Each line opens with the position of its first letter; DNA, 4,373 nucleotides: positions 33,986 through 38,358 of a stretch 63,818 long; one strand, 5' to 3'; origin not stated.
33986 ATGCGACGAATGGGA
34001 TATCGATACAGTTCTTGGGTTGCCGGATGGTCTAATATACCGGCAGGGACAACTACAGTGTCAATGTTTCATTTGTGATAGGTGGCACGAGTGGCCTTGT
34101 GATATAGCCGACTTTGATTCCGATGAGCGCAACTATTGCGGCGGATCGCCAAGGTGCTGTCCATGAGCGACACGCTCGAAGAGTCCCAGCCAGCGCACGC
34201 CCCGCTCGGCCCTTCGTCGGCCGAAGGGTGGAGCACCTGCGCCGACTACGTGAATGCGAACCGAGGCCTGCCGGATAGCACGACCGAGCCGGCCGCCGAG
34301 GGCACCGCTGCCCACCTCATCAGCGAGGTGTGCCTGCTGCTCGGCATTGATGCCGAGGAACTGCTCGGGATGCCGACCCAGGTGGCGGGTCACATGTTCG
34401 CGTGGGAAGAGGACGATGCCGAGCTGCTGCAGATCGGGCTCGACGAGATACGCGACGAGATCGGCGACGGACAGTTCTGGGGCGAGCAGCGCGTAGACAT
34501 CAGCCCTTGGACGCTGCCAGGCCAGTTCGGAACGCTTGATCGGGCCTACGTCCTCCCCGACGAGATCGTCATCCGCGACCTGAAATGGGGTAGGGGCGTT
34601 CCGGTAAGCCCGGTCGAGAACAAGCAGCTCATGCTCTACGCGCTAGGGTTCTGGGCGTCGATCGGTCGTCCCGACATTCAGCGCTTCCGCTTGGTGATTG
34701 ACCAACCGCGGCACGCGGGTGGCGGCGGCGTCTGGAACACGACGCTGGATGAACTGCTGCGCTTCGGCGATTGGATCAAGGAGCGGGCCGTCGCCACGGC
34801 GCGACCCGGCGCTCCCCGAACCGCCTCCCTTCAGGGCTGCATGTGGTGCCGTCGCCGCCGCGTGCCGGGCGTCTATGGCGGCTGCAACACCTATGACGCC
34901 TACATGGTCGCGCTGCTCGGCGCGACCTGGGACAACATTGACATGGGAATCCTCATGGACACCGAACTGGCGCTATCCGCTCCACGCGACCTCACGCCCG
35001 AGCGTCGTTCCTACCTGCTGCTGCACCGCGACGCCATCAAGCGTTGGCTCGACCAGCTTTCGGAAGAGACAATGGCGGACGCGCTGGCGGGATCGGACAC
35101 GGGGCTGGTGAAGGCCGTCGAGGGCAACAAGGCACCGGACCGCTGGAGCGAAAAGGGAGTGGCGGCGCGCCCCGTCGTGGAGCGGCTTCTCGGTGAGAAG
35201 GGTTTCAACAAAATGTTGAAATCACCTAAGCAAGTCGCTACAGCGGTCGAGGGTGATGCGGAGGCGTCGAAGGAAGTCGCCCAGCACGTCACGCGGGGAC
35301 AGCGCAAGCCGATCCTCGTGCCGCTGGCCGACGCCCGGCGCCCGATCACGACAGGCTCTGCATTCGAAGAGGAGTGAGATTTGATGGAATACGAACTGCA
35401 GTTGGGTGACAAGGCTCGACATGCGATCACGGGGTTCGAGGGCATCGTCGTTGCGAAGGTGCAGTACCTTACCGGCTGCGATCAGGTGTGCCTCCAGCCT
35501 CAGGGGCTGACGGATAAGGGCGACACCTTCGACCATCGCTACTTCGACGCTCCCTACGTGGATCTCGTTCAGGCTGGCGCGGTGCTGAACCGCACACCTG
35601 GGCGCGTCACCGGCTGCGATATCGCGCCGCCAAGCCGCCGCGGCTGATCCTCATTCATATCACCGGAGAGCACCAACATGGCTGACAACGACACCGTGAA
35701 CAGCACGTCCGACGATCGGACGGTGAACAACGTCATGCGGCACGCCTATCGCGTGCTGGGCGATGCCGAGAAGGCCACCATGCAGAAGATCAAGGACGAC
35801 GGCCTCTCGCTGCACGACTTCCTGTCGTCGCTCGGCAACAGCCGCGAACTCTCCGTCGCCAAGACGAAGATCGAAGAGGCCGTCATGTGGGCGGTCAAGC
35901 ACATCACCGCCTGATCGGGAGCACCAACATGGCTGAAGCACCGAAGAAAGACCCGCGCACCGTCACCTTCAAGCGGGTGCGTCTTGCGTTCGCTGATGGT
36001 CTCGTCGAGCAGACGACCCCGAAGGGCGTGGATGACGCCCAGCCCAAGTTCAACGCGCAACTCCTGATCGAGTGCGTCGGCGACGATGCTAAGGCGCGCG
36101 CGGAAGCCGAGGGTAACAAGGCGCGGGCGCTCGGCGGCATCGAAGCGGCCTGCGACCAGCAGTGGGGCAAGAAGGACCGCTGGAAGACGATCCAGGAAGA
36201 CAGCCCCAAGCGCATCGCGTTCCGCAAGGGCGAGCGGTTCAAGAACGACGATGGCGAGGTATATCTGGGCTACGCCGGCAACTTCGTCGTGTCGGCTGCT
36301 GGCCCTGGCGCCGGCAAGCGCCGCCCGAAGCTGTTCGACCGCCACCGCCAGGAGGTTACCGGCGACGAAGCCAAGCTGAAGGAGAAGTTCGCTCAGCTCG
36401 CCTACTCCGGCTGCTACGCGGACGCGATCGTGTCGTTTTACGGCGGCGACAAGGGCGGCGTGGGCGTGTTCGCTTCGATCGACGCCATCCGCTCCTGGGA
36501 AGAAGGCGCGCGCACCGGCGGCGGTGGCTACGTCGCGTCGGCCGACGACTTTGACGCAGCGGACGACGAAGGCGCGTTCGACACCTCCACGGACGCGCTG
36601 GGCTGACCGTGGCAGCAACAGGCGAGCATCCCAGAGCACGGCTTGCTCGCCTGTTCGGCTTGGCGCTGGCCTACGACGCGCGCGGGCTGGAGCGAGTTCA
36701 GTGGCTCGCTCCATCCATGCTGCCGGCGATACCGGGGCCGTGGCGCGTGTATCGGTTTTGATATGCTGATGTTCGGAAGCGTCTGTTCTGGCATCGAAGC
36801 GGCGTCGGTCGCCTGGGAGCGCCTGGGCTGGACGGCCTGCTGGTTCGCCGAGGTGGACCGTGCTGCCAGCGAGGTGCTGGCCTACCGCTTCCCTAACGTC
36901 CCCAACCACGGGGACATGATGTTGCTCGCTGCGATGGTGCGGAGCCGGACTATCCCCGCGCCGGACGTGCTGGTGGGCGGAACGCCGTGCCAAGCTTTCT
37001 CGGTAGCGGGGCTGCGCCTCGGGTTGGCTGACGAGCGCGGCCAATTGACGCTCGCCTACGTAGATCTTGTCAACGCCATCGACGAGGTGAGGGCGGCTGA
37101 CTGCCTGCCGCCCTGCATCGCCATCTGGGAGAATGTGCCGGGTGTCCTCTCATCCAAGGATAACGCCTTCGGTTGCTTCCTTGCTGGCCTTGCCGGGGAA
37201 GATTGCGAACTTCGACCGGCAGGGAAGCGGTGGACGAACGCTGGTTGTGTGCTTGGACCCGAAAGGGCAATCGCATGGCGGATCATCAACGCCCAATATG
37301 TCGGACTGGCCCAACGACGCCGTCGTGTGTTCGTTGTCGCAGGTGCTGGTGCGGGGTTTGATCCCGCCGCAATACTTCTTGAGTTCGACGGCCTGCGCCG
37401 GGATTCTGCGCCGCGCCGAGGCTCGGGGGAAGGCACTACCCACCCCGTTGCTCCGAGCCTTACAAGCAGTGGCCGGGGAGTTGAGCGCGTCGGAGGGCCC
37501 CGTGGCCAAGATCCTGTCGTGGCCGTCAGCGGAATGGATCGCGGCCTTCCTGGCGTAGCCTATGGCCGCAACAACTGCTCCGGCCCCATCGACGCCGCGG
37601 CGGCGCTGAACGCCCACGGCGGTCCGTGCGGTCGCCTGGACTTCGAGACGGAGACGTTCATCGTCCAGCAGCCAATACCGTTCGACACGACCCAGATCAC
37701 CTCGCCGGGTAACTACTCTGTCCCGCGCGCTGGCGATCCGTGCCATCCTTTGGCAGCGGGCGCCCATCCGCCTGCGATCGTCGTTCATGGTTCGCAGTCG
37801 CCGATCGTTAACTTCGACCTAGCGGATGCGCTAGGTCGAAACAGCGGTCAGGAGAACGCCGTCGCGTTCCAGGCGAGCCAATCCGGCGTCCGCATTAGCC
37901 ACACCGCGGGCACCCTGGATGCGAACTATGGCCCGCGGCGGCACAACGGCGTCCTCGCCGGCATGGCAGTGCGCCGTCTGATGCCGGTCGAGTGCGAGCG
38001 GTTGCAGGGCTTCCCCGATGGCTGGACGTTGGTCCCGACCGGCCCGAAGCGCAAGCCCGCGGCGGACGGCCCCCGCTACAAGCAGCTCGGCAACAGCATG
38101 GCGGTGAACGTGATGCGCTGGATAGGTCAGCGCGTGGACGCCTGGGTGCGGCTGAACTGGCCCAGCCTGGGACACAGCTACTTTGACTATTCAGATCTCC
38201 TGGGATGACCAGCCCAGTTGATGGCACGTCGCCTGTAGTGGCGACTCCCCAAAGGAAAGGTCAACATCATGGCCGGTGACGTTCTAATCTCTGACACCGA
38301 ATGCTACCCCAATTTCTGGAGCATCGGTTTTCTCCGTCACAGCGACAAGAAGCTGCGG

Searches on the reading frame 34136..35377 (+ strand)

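Call 38: search_protein_families(library=phrogs, proteins=[window:34136-35377:+], max_evalue=0.001)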
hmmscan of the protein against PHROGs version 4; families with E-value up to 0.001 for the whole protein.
window:34136-35377:+ (413 aa): 2 families
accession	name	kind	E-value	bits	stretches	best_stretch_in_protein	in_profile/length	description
phrog_69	-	DNA, RNA and nucleotide metabolism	5e-72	244.5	1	12-412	78-475/501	exonuclease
phrog_3953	-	DNA, RNA and nucleotide metabolism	1.2e-11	45.6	1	15-219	7-182/186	exonuclease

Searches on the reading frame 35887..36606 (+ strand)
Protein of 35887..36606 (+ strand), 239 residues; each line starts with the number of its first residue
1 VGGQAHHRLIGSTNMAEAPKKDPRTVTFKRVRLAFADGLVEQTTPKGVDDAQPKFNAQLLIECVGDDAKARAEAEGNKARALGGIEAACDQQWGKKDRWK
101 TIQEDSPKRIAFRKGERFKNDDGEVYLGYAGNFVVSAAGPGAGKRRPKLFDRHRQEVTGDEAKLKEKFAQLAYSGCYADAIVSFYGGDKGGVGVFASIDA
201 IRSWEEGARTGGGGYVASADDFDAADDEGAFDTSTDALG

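Call 38: search_protein_families(library=phrogs, proteins=[window:35887-36606:+], max_evalue=0.001)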
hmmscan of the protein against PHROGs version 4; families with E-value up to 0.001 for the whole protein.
window:35887-36606:+ (239 aa): 1 family
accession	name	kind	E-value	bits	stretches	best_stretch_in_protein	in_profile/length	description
phrog_112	-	DNA, RNA and nucleotide metabolism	1.8e-21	78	1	16-232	12-201/265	Gp2.5-like ssDNA binding protein and ssDNA annealing protein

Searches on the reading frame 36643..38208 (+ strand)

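Call 38: search_protein_families(library=phrogs, proteins=[window:36643-38208:+], max_evalue=0.001)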
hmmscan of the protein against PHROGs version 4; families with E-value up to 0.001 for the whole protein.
window:36643-38208:+ (521 aa): 11 families
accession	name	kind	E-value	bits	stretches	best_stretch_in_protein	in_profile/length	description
phrog_116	-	other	5.6e-81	274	1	39-502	205-493/779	DNA methyltransferase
phrog_864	-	DNA, RNA and nucleotide metabolism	1.3e-37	130.8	1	56-504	655-1057/1064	DNA primase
phrog_363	-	other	5.2e-37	128.7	1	41-238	53-218/327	DNA methyltransferase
phrog_26324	-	other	5.7e-33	115.7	2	435-501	139-206/210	DNA methyltransferase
phrog_16528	-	other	2.3e-26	93.8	1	359-498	81-217/236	DNA methyltransferase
phrog_13621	-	unknown function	4.8e-18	66.2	1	405-502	18-112/121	-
phrog_16427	-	other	3.3e-17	64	1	434-510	106-179/235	DNA methyltransferase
phrog_23296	-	other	2.6e-11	44.2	1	473-499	29-55/68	DNA methyltransferase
phrog_17284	-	unknown function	5.3e-10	40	1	440-498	156-210/245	-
phrog_757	-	other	0.00017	21.8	1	45-171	18-134/247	DNA methyltransferase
phrog_38038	-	unknown function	0.00065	19.6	0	442-462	303-323/430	-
